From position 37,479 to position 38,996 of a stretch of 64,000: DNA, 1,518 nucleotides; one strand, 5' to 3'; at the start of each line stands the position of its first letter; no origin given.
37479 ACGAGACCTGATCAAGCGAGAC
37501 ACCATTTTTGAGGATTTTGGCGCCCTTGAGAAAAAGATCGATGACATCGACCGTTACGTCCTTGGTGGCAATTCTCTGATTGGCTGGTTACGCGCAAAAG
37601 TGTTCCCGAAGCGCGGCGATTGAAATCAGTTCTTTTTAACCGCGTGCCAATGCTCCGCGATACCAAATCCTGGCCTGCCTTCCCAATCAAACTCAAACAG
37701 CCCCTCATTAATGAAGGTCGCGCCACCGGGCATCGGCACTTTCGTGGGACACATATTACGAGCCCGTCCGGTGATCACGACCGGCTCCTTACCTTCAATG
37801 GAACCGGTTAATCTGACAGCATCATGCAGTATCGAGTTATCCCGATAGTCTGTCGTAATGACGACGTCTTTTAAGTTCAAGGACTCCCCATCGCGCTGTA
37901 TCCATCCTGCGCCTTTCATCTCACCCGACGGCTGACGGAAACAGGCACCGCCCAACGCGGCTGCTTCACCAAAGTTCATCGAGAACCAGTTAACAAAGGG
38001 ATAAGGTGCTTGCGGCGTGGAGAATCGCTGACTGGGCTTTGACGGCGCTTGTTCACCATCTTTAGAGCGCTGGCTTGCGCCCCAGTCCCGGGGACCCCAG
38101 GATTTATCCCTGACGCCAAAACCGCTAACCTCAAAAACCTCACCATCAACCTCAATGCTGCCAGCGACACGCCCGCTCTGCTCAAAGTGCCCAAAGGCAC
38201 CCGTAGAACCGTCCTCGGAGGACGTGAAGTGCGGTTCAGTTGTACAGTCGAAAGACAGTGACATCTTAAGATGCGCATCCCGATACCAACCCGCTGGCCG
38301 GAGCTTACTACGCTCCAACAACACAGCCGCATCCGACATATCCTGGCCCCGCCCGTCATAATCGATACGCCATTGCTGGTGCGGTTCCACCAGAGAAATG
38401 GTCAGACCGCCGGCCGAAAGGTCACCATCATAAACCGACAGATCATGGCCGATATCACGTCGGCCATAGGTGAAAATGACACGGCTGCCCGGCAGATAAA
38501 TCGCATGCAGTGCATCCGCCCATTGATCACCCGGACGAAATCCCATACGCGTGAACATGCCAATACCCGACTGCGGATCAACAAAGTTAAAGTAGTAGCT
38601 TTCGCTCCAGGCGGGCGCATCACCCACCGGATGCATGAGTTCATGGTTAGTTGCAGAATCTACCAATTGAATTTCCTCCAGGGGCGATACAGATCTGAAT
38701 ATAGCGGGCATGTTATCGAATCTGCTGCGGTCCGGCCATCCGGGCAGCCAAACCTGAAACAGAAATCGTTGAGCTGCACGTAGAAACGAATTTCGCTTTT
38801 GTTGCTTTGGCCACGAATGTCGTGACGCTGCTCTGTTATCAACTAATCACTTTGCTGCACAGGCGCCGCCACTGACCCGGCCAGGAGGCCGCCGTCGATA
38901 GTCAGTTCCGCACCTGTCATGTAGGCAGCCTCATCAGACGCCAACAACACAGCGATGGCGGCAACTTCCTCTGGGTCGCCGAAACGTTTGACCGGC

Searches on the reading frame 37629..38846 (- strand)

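Call 80: search_protein_families(library=pfam, proteins=[window:37629-38846:-], max_evalue=0.00001)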
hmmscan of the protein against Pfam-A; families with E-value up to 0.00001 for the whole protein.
window:37629-38846:- (406 aa): 2 families
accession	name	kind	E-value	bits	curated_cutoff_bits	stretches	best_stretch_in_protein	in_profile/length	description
PF23212.2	DUF7064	-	7.6e-22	78.4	24.7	1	284-401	7-124/126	Domain of unknown function (DUF7064)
PF23213.1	DUF7065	-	1.1e-14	55.4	27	1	196-253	123-183/183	Domain of unknown function (DUF7065)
